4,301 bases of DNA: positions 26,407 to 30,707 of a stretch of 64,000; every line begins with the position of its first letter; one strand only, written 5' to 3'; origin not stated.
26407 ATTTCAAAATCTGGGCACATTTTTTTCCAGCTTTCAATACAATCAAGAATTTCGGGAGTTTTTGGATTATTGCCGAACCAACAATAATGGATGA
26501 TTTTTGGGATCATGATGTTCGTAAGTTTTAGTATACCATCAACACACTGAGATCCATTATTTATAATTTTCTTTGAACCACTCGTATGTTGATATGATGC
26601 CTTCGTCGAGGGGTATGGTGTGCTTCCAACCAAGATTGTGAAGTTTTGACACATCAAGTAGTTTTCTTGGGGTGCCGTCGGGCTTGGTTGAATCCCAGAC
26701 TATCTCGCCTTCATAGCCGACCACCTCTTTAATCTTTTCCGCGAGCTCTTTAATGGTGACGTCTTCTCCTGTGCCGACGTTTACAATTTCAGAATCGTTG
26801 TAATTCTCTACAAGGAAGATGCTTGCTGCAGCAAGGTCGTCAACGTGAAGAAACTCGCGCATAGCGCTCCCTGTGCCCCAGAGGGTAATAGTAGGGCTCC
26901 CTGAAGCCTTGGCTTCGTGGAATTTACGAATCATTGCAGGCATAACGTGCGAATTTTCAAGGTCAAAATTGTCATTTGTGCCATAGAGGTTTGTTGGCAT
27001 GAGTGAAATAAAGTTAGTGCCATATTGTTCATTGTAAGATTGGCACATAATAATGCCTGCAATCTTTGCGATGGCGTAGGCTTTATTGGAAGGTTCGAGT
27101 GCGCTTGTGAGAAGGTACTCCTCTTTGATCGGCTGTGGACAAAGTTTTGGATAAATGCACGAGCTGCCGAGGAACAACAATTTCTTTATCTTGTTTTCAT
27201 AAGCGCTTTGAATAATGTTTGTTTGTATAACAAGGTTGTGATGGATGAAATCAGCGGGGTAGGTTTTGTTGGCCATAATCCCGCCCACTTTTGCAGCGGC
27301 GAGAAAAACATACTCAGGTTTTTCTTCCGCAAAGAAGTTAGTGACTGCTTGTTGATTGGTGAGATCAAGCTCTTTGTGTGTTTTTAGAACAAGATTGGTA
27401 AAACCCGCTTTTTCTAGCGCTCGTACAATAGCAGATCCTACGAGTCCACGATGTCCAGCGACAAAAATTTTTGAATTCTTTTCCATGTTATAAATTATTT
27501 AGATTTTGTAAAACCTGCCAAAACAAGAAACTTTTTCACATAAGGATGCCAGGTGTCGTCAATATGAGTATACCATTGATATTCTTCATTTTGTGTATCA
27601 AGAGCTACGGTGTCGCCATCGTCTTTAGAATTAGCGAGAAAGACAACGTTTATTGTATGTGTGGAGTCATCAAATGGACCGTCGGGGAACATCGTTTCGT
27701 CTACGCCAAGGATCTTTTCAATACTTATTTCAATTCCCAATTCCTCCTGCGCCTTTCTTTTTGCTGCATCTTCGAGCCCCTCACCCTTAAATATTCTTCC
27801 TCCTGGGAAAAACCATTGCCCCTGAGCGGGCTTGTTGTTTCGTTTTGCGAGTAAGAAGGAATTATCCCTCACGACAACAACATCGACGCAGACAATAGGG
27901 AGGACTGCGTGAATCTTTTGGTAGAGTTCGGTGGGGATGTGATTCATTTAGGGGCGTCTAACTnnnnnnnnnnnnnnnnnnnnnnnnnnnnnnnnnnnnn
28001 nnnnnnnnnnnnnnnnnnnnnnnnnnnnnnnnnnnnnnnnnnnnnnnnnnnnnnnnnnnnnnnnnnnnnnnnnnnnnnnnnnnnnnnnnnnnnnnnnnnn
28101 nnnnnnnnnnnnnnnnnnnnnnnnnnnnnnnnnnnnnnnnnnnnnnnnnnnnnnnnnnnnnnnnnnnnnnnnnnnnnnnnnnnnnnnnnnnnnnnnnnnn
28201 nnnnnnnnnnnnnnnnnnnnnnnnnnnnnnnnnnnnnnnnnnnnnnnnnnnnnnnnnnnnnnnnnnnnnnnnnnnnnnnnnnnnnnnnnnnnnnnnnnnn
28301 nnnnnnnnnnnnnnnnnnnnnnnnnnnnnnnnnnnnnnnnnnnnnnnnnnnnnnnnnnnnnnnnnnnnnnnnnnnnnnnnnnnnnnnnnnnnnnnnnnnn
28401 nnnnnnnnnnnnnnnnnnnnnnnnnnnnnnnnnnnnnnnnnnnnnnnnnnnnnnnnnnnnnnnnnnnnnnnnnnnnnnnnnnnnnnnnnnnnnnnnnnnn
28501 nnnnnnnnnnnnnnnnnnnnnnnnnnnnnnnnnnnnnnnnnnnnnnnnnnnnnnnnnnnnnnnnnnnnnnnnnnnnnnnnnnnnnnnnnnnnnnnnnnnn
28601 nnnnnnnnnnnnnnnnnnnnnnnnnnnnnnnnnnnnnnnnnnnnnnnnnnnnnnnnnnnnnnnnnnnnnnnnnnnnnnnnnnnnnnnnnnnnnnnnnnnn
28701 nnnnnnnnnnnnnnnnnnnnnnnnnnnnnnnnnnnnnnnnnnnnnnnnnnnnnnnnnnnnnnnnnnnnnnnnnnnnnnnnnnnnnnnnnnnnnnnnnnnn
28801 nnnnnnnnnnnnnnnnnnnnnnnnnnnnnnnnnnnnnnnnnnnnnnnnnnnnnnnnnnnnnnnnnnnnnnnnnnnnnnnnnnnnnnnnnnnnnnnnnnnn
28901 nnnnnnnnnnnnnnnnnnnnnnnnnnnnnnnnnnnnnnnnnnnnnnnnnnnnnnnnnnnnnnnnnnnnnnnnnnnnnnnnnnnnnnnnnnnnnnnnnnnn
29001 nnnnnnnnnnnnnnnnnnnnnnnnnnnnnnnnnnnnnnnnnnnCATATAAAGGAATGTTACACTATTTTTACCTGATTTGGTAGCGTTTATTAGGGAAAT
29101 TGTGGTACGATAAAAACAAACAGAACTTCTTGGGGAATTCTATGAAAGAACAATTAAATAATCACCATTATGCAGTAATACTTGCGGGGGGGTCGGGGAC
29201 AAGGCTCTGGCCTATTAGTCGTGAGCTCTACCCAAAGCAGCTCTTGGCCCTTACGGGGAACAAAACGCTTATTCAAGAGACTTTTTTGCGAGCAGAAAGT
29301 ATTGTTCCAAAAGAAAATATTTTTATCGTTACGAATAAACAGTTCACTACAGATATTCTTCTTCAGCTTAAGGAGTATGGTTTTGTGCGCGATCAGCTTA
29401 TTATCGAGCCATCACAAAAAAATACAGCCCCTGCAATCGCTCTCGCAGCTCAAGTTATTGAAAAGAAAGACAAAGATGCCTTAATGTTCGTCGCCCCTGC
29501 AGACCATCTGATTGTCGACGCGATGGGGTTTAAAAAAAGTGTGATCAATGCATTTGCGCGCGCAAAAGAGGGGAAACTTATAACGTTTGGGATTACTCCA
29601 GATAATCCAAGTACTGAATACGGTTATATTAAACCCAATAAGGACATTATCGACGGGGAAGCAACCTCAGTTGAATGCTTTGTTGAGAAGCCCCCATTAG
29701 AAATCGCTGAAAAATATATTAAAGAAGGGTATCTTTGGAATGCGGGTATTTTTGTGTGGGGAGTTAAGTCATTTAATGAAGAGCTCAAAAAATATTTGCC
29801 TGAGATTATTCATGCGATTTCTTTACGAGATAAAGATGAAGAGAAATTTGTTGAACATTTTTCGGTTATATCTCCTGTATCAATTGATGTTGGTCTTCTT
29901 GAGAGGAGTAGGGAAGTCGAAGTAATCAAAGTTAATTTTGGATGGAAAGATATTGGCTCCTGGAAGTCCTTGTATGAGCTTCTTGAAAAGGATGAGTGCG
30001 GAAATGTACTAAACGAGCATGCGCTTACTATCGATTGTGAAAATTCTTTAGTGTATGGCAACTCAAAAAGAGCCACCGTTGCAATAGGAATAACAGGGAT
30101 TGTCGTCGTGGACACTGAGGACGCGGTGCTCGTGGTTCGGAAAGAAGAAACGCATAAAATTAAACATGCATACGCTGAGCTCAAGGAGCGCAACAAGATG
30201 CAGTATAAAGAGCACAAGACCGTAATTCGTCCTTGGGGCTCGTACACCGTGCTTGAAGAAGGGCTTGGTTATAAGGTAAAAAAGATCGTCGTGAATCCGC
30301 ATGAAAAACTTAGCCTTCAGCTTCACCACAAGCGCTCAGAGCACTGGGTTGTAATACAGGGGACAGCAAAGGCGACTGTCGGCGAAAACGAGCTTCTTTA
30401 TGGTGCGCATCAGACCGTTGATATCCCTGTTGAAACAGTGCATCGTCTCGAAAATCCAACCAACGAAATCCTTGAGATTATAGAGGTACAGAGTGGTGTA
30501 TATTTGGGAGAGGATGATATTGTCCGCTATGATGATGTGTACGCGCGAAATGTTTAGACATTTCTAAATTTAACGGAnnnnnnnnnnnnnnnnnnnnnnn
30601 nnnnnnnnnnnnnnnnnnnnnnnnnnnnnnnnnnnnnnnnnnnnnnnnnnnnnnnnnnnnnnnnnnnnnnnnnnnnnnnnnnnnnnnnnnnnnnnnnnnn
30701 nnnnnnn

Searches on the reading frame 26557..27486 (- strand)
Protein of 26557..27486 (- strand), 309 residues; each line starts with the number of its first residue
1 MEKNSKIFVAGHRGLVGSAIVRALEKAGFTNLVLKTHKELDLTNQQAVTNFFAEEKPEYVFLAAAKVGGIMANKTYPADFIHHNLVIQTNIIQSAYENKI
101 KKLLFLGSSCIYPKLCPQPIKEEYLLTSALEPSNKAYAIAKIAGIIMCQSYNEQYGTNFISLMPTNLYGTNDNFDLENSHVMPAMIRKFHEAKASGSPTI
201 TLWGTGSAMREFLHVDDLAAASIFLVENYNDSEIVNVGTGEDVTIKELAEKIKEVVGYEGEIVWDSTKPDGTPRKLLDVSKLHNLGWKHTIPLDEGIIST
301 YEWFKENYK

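Call 12: search_protein_families(library=pfam, proteins=[window:26557-27486:-], max_evalue=0.001)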
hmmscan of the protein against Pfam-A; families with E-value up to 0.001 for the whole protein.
window:26557-27486:- (309 aa): 4 families
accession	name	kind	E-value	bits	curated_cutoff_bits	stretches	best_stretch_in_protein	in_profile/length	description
PF01370.27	Epimerase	-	2.6e-65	220.6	20.9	1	7-238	1-240/240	NAD dependent epimerase/dehydratase family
PF16363.11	GDP_Man_Dehyd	-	3.5e-20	73.1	27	1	39-297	58-329/332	GDP-mannose 4,6 dehydratase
PF04321.23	RmlD_sub_bind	-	3.3e-07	30.1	27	1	6-66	2-61/287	RmlD substrate binding domain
PF02719.21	Polysacc_synt_2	-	7.1e-07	29.1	20.2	0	41-106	62-126/293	Polysaccharide biosynthesis protein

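Call 30: search_protein_families(library=ncbifam, proteins=[window:26557-27486:-], max_evalue=0.001)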
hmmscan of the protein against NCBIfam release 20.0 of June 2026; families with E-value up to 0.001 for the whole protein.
window:26557-27486:- (309 aa): 16 families
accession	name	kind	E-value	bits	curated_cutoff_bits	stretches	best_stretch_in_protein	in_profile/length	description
NF047922.1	GDPFucSynFcl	equivalog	2.7e-153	509.9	500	1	4-307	2-304/308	GDP-L-fucose synthase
TIGR01181.1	dTDP_gluc_dehyt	equivalog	1.6e-25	89.9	365.1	1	39-307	56-314/321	dTDP-glucose 4,6-dehydratase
TIGR01179.1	galE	equivalog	1e-24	87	262.3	1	14-307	9-328/332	UDP-glucose 4-epimerase GalE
TIGR04180.1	EDH_00030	hypoth_equivalog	1.5e-17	63.6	475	1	56-268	70-268/297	NAD-dependent 4,6-dehydratase LegB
TIGR02197.1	heptose_epim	equivalog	6.5e-13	48.5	274.6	1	7-262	1-266/316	ADP-glyceromanno-heptose 6-epimerase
NF007490.0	PRK10084.1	subfamily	7.5e-11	41.6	649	1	38-308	55-338/361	dTDP-glucose 4,6-dehydratase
NF007582.0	PRK10217.1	equivalog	2.7e-07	30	698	1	38-307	56-334/355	dTDP-glucose 4,6-dehydratase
NF008360.0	PRK11150.1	equivalog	8.7e-07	28.4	452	0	202-252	201-250/310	ADP-glyceromanno-heptose 6-epimerase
TIGR01777.1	yfcH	hypoth_equivalog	1.4e-05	24.8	207.35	0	203-256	188-241/292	TIGR01777 family oxidoreductase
TIGR01214.1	rmlD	equivalog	1.7e-05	24.1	224.05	1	6-67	1-61/285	dTDP-4-dehydrorhamnose reductase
NF007956.0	PRK10675.1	subfamily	4.7e-05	22.7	394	0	206-305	227-330/338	UDP-glucose 4-epimerase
NF011728.1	PRK15181.1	equivalog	4.7e-05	22.6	760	1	65-254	98-280/348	Vi polysaccharide biosynthesis UDP-N-acetylglucosaminuronic acid C-4 epimerase TviC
TIGR02622.1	CDP_4_6_dhtase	equivalog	7.1e-05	22.1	278.45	0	37-308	58-334/352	CDP-glucose 4,6-dehydratase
TIGR03466.1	HpnA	hypoth_equivalog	9.4e-05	21.4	367.65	0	6-106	2-111/327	hopanoid-associated sugar epimerase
NF008872.0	PRK11908.1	equivalog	0.00011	21.3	294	1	90-256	101-271/349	bifunctional UDP-4-keto-pentose/UDP-xylose synthase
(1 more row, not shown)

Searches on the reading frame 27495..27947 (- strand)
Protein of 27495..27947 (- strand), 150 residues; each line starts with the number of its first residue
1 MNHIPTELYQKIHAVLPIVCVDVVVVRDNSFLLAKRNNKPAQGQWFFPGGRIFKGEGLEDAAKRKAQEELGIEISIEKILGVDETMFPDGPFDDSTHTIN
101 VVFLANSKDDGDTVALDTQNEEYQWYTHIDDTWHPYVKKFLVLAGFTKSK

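Call 12: search_protein_families(library=pfam, proteins=[window:27495-27947:-], max_evalue=0.001)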
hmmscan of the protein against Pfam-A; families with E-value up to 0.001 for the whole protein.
window:27495-27947:- (150 aa): 2 families
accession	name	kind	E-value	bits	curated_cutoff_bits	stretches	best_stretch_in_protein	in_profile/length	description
PF00293.34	NUDIX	-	6.6e-21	75.2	21.1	1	19-128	4-115/134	NUDIX domain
PF14815.12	NUDIX_4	-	1e-05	25.7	35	1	24-78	4-55/113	NUDIX domain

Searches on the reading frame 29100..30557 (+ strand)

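Call 12: search_protein_families(library=pfam, proteins=[window:29100-30557:+], max_evalue=0.001)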
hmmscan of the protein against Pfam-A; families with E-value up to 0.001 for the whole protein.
window:29100-30557:+ (485 aa): 5 families
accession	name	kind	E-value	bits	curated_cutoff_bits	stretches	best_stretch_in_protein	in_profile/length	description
PF00483.29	NTP_transferase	-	1e-48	166.5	21.2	1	25-298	2-242/245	Nucleotidyl transferase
PF01050.24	MannoseP_isomer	-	9.1e-42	142.3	23.6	1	365-479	2-116/116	Mannose-6-phosphate isomerase C-terminal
PF22640.1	ManC_GMP_beta-helix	-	1.3e-11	44.6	27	1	309-356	4-50/55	MannoseP isomerase/GMP-like beta-helix domain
PF12804.13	NTP_transf_3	-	4.1e-08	34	27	1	25-141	1-101/160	MobA-like NTP transferase domain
PF07883.17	Cupin_2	-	4e-07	30.1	27.2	1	397-463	4-69/70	Cupin domain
